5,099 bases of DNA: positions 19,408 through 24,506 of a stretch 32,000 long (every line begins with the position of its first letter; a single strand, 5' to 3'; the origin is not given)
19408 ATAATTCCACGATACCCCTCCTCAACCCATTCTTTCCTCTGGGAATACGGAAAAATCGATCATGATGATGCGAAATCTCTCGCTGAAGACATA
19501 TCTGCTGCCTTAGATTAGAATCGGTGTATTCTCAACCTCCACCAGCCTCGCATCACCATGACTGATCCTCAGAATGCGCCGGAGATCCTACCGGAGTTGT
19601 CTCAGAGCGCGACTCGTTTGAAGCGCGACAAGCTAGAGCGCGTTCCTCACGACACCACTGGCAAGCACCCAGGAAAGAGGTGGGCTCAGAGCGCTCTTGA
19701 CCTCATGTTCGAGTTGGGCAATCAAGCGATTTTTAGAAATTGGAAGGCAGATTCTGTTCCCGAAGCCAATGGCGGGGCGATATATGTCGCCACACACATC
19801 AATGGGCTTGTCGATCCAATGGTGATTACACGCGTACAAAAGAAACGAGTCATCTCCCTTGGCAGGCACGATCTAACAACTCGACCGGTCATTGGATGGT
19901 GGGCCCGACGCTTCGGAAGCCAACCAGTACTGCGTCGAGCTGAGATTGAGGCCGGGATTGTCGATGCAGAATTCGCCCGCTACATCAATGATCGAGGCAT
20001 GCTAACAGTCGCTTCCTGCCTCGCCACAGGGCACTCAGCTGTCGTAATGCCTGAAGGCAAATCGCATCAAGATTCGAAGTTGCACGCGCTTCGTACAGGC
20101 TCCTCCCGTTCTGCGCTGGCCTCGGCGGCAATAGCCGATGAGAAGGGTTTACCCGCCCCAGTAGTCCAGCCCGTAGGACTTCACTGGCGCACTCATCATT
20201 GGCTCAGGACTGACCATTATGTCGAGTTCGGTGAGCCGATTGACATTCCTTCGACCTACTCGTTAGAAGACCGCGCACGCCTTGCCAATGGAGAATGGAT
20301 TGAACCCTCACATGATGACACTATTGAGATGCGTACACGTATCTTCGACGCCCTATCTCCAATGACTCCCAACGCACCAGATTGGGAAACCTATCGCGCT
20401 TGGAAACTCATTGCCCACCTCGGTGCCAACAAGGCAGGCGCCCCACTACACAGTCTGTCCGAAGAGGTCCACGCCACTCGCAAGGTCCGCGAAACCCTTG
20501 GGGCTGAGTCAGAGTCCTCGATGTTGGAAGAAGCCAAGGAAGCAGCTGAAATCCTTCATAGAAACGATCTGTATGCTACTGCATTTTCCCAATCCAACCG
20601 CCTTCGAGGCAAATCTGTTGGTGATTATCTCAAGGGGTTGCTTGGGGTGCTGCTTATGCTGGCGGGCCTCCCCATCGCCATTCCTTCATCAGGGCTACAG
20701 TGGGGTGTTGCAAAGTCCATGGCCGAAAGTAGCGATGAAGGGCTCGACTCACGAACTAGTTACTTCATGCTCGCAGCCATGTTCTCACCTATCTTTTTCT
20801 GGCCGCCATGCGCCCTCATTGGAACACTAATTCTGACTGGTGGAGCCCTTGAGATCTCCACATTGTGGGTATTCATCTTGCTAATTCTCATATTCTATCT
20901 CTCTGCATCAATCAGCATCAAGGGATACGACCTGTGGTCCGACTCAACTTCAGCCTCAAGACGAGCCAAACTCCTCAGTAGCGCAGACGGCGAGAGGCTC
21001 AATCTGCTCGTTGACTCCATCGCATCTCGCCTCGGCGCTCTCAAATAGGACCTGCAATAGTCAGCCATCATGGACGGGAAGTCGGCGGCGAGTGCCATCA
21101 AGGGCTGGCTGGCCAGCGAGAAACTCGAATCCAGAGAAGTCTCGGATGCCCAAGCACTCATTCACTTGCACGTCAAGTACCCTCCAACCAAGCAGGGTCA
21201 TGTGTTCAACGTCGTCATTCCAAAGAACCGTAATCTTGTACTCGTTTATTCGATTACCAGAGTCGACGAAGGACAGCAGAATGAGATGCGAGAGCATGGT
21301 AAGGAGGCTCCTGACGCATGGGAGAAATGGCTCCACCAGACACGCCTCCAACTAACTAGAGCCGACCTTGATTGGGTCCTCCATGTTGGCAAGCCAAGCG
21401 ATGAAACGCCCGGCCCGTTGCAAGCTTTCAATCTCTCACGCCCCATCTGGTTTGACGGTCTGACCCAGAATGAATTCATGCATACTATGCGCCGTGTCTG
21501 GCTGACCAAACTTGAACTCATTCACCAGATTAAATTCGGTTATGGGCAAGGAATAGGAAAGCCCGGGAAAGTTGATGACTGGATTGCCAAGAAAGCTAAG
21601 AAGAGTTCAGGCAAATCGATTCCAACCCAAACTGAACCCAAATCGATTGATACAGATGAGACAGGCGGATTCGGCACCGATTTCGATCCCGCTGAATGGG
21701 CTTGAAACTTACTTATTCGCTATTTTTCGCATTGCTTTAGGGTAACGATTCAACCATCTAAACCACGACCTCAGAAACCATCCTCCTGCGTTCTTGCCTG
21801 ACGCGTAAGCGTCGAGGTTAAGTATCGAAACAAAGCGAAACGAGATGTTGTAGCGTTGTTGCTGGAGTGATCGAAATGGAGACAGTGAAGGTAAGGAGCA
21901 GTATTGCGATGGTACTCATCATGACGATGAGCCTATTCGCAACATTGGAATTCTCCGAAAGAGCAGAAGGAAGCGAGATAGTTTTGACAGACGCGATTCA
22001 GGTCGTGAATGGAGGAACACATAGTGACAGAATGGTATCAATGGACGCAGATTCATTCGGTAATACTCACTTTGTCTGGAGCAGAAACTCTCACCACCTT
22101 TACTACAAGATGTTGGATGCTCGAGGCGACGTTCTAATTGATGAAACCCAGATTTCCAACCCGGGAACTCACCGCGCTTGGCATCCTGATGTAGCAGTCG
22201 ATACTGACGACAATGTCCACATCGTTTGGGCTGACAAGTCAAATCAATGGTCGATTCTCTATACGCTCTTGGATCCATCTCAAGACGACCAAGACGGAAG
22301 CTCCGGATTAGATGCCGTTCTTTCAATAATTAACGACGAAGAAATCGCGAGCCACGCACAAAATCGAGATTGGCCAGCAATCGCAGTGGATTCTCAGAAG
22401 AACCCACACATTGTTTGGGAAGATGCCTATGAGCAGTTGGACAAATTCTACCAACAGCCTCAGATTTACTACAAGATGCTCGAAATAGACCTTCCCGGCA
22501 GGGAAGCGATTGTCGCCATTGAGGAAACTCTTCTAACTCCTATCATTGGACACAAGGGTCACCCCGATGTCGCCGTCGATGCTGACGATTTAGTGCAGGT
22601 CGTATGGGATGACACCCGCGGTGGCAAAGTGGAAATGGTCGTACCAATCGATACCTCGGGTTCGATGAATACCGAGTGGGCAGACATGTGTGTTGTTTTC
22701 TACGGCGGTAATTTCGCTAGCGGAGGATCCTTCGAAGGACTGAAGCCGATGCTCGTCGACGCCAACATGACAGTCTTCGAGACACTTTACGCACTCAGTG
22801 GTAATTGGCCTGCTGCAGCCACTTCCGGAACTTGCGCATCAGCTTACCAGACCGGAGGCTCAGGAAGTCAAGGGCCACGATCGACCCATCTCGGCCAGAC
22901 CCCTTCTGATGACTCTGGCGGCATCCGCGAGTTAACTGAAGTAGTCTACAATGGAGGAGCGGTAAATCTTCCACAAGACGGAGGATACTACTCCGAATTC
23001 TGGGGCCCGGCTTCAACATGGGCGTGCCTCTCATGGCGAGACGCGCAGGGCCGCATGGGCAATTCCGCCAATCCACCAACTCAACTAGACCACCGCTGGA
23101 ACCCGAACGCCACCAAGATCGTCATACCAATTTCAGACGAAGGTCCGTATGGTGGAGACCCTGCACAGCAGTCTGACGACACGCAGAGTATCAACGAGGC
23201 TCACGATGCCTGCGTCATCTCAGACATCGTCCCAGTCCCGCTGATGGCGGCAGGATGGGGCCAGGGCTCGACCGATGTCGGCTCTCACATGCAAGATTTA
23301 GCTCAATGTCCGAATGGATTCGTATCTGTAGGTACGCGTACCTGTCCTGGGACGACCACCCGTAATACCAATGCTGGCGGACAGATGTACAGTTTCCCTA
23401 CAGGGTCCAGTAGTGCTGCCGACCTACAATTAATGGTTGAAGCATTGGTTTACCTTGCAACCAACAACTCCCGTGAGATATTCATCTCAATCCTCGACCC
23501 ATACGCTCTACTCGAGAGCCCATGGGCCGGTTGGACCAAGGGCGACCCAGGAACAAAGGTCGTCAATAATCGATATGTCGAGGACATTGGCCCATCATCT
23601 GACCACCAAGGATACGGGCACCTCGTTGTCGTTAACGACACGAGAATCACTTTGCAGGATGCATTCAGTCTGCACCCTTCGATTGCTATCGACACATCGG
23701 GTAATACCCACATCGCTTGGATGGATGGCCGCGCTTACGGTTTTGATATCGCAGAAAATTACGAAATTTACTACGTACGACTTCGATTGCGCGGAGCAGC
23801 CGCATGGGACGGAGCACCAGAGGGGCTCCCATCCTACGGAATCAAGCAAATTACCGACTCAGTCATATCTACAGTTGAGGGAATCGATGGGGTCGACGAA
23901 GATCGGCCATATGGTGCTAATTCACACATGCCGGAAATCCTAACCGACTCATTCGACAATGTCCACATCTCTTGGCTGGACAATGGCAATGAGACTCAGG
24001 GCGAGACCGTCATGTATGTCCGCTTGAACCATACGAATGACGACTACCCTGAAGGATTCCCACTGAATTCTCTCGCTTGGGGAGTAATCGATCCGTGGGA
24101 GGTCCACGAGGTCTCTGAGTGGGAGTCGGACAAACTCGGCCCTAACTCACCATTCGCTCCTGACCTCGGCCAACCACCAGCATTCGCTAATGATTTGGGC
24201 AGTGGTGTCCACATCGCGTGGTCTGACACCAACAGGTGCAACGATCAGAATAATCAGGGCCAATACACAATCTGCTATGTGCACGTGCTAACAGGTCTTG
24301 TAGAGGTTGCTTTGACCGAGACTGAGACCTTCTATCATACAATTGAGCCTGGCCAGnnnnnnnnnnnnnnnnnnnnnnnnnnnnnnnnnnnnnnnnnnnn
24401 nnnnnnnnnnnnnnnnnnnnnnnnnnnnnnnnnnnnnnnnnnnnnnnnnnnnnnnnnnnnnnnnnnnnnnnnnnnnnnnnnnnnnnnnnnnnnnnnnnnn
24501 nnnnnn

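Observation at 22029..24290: Seven propeller-like repeats with a vWA/MIDAS domain inserted inside repeat 4: an integrin alpha-I-like topology in an archaeal surface protein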

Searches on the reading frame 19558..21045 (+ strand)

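Call 55: search_protein_families(library=pfam, proteins=[window:19558-21045:+], max_evalue=0.001)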
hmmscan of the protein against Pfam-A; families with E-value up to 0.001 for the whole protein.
window:19558-21045:+ (496 aa): 1 family
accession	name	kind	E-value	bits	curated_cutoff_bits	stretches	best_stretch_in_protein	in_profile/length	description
PF01553.26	Acyltransferase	-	2.2e-09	37.6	23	1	69-200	12-123/132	Acyltransferase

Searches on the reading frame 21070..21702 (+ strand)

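Call 55: search_protein_families(library=pfam, proteins=[window:21070-21702:+], max_evalue=0.001)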
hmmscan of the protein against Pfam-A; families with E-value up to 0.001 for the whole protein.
window:21070-21702:+ (211 aa): 1 family
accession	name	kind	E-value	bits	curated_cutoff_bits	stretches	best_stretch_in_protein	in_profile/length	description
PF10061.14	DUF2299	-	9.1e-15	55.1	22.8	1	10-148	2-132/138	Uncharacterized conserved protein (DUF2299)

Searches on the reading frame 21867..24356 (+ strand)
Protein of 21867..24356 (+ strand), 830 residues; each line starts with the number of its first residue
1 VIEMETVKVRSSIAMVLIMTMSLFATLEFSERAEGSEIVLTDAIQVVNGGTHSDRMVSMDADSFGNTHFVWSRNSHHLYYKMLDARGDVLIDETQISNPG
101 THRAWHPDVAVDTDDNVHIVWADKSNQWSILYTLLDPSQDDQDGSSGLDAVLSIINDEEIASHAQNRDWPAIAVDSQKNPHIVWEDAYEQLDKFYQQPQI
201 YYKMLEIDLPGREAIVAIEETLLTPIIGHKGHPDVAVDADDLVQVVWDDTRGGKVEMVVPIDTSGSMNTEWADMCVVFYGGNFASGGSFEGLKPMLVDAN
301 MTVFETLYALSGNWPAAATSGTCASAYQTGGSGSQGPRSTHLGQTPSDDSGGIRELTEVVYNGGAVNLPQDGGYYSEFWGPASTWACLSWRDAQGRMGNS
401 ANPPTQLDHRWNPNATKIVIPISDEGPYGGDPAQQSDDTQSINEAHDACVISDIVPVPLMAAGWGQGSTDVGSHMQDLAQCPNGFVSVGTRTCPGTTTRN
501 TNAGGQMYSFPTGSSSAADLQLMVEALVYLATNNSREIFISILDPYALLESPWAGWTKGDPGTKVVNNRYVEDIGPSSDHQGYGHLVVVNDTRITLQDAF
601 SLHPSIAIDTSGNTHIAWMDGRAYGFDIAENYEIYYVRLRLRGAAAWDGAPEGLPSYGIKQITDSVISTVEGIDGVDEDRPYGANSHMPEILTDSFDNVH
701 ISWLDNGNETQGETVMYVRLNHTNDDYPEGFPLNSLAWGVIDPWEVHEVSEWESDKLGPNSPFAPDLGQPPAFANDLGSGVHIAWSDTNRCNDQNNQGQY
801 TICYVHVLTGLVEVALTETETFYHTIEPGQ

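Call 5: find_homologous_proteins(query=window:21867-24356:+, max_evalue=0.001)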
Query window:21867-24356:+ (830 aa): 67 proteins with E <= 0.001 among 8000 candidates.
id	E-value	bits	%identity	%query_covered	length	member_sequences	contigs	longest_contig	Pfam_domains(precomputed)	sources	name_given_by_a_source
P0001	0.0e+0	1444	73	100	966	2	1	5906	-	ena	-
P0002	0.0e+0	1021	78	67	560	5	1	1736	-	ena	-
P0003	0.0e+0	1013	55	99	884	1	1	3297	-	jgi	jgi:hypothetical protein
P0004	8.2e-296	1002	54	99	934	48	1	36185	-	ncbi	ncbi:MAG: hypothetical protein DWC10_02835, partial [Candidatus Poseidoniales archaeon]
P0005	1.9e-294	997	55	99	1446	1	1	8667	-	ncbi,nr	ncbi:MAG: hypothetical protein HN874_07550, partial [Euryarchaeota archaeon]|nr:hypothetical protein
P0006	2.5e-281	954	76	65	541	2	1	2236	-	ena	-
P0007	2.6e-281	954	77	63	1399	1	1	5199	PF07705.18,PF10633.16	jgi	-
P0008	5.0e-263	893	84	54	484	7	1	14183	-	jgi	-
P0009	3.1e-258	878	55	85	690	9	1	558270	-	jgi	jgi:hypothetical protein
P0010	3.8e-257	874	55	86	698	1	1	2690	PF15892.12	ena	-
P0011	4.4e-257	874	55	87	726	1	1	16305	PF15892.12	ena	-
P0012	2.6e-255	868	55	84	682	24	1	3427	-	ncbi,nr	ncbi:MAG: hypothetical protein P8Q98_02215, partial [Candidatus Poseidoniaceae archaeon]|nr:hypothet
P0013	1.4e-238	813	72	58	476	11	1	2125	-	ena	-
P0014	4.1e-235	801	56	77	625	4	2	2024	-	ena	-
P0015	5.3e-235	801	56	77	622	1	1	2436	-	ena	-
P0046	8.0e-34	135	38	22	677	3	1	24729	PF15892.12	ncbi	ncbi:MAG: hypothetical protein WBE46_05420 [Dehalococcoidia bacterium]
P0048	5.9e-33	132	28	30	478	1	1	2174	PF15892.12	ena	-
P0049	7.1e-29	119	35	23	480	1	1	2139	PF15892.12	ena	-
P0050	1.7e-22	98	33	23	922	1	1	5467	PF15892.12,PF18884.6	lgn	-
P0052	3.8e-21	93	27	30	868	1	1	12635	PF02412.24,PF15892.12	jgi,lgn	jgi:hypothetical protein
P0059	3.1e-13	67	26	30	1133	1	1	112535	PF22847.3,PF18962.8,PF15892.12,PF13860.13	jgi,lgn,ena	-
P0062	1.1e-11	62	27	23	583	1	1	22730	-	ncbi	-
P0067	4.9e-5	40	23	24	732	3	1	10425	PF15892.12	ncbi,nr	ncbi:MAG: BNR repeat-containing protein [candidate division WOR-3 bacterium]|nr:BNR repeat-containin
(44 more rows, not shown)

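Call 29: predict_structure(alignment_id=A1)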
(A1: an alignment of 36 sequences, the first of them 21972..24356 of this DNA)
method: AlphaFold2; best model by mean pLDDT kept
length: 795 residues; sequences in the alignment: 36
mean_pLDDT: 75.8   pTM: 0.78
mean pLDDT of the five models: 75.8, 75.4, 74.0, 72.2, 66.8
residues with pLDDT >= 90: 184; 70-90: 386; 50-70: 124; < 50: 101
segments of 3 or more residues with pLDDT < 50: 429-432, 447-463, 588-594, 608-610, 614-617, 630-648, 690-705, 725-732, 777-795
pLDDT, mean of each block of 10 residues (from residue 1): 76 71 90 86 90 90 88 94 94 91 93 90 90 94 96 82 92 94 93 87 92 82 80 65 78 79 81 73 62 76 79 71 87 75 88 85 77 81 84 66 84 85 68 65 59 40 54 65 65 70 89 92 92 83 86 83 76 85 67 59 66 50 57 32 41 85 84 63 71 44 51 79 49 73 80 85 84 61 42 35
secondary structure, 60 per line:
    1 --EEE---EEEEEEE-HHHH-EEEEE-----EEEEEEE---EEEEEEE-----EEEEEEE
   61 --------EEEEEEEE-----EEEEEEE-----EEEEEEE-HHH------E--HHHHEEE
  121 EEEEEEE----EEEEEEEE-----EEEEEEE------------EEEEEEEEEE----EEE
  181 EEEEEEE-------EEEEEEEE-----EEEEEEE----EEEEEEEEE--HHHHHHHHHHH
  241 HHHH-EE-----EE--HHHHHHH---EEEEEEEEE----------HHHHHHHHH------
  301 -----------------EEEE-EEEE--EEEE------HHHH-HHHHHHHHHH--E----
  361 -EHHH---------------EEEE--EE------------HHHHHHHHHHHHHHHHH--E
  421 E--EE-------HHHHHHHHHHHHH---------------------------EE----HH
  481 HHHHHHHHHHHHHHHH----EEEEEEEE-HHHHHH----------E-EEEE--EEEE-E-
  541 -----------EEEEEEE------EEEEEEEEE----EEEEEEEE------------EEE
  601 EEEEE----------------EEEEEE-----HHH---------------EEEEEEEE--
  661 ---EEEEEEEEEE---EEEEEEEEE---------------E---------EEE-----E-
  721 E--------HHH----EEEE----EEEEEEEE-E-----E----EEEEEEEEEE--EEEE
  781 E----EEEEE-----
elements in order (helices of 4 or more, strands of 3 or more residues): E3-5 E9-15 H17-20 E22-26 E32-38 E42-48 E54-60 E69-76 E82-88 E94-100 H114-117 E118-127 E132-139 E145-151 E164-173 E178-187 E195-202 E208-214 E219-227 H230-244 H257-263 E267-275 H286-294 E318-321 E323-326 E329-332 H339-342 H344-353 E381-384 H401-417 H433-445 H479-496 E501-508 H510-515 E528-531 E534-537 E552-558 E565-573 E578-585 E598-605 E622-627 E651-658 E664-673 E677-685 E711-713 E737-740 E745-752 E765-774 E777-781 E786-790

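Call 32: fold_search(model_id=the predicted structure, library=pdb)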
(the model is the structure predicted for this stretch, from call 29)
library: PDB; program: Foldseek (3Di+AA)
matches with E <= 10: 808; with E <= 0.001: 83
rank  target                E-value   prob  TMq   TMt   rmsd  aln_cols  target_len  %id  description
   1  5mum                  1.2e-07  1.00  0.34  0.62   9.0       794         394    7  Glycoside Hydrolase BACINT_00347 (released 2017-04-26)
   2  2vw1                  2.0e-07  1.00  0.19  0.22  21.5       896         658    9  Crystal structure of the NanB sialidase from Streptococcus pneumoniae (released 2008-06-24)
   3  2jkb                  4.7e-07  1.00  0.18  0.21  21.6       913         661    8  Crystal structure of Streptococcus pneumoniae NanB in complex with 2, 7-anhydro-Neu5Ac (released 2008-09-16)
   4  5mvh                  5.2e-07  1.00  0.34  0.62   8.9       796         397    7  Glycoside Hydrolase BACCELL_00856 (released 2017-04-26)
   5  5muk                  5.2e-07  1.00  0.17  0.33   8.9       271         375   12  Glycoside Hydrolase BT3686 (released 2017-04-26)
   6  2vw0                  6.7e-07  0.99  0.19  0.22  21.4       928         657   10  Crystal structure of the NanB sialidase from Streptococcus pneumoniae (released 2008-06-24)
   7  7fh8                  7.1e-07  1.00  0.37  0.45   7.1       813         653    8  Friedel-Crafts alkylation enzyme CylK mutant H391A (released 2022-02-16)
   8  7fh7                  7.8e-07  1.00  0.37  0.44   8.3       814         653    8  Friedel-Crafts alkylation enzyme CylK mutant Y37F (released 2022-02-16)
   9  7fh6                  1.2e-06  1.00  0.36  0.43   8.2       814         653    8  Friedel-Crafts alkylation enzyme CylK (released 2022-02-16)
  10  7roo                  1.3e-06  1.00  0.37  0.44   7.0       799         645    9  Crystal structure of Friedel-Crafts alkylating enzyme CylK from Cylindospermum licheniforme with bromide (released 2022-03-23)
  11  8q83_B                1.6e-06  1.00  0.18  0.38   7.8       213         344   11  Photorhabdus laumondii lectin PLL5 in complex with alpha-methyl-fucoside (released 2025-03-05)
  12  8q83_A                2.7e-06  1.00  0.18  0.39   8.0       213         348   10  Photorhabdus laumondii lectin PLL5 in complex with alpha-methyl-fucoside (released 2025-03-05)
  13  4xog                  4.0e-06  0.98  0.18  0.21  20.6       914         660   10  CRYSTAL STRUCTURE OF THE NANB SIALIDASE FROM STREPTOCOCCUS PNEUMONIAE IN COMPLEX WITH Optactin and DANA (released 2016-02-03)
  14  7ron                  4.2e-06  1.00  0.37  0.45   7.4       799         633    8  Crystal structure of the Friedel-Crafts alkylating enzyme CylK from Cylindospermum licheniforme (released 2022-03-23)
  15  5mul                  4.2e-06  1.00  0.17  0.32   7.1       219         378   14  Glycoside Hydrolase BT3686 bound to Glucuronic Acid (released 2017-04-26)
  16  5uam_B                7.8e-06  1.00  0.32  0.52   9.7       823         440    6  Structure of a new family of Polysaccharide lyase PL25-Ulvanlyase. (released 2017-03-29)
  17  5uas_B                9.5e-06  1.00  0.32  0.53   9.6       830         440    6  Structure of a new family of Polysaccharide lyase PL25-Ulvanlyase bound to -[GlcA(1-4)Rha3S]- (released 2017-03-29)
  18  5uas_A                1.0e-05  1.00  0.32  0.53   9.5       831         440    6  Structure of a new family of Polysaccharide lyase PL25-Ulvanlyase bound to -[GlcA(1-4)Rha3S]- (released 2017-03-29)
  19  5uam_A                1.0e-05  1.00  0.32  0.53   9.7       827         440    6  Structure of a new family of Polysaccharide lyase PL25-Ulvanlyase. (released 2017-03-29)
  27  7esl                  2.9e-05  1.00  0.33  0.57   9.1       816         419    6  Crystal structure of a L-rhamnose-alpha-1,4-D-glucuronate lyase from Fusarium oxysporum 12S, N247A N-glycan free form (released 2021-08-04)
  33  7esk_A                5.1e-05  1.00  0.32  0.55  13.7       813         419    7  Crystal structure of a L-rhamnose-alpha-1,4-D-glucuronate lyase from Fusarium oxysporum 12S, Ligand free form (released 2021-08-04)
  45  6jq9_B                7.7e-05  1.00  0.33  0.50   9.9       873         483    6  Crystal structure of a lyase from Alteromonas sp. (released 2020-04-01)
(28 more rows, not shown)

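Call 71: search_protein_families(library=ncbifam, proteins=[P0048, P0062], max_evalue=0.01)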
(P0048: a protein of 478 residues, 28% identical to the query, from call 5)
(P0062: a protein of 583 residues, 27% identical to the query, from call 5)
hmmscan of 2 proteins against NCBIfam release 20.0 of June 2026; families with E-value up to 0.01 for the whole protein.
P0048 (478 aa): 2 families
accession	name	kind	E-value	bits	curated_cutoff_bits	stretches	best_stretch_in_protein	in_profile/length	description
NF053835.1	PDIAV_lipo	equivalog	3.7e-15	56.3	90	1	42-196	85-234/458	PDIAV motif-containing lipoprotein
NF033207.2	midcut_by_XrtH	subfamily_domain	0.0029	17.7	45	1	437-472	31-66/175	midcut-by-XrtH protein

P0062 (583 aa): 2 families
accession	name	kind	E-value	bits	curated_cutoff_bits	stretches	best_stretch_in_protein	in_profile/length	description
NF053835.1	PDIAV_lipo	equivalog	6.3e-10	39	90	1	69-263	39-221/458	PDIAV motif-containing lipoprotein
NF001809.0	PRK00528.1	equivalog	0.0066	16.5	70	0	57-108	17-69/75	50S ribosomal protein L31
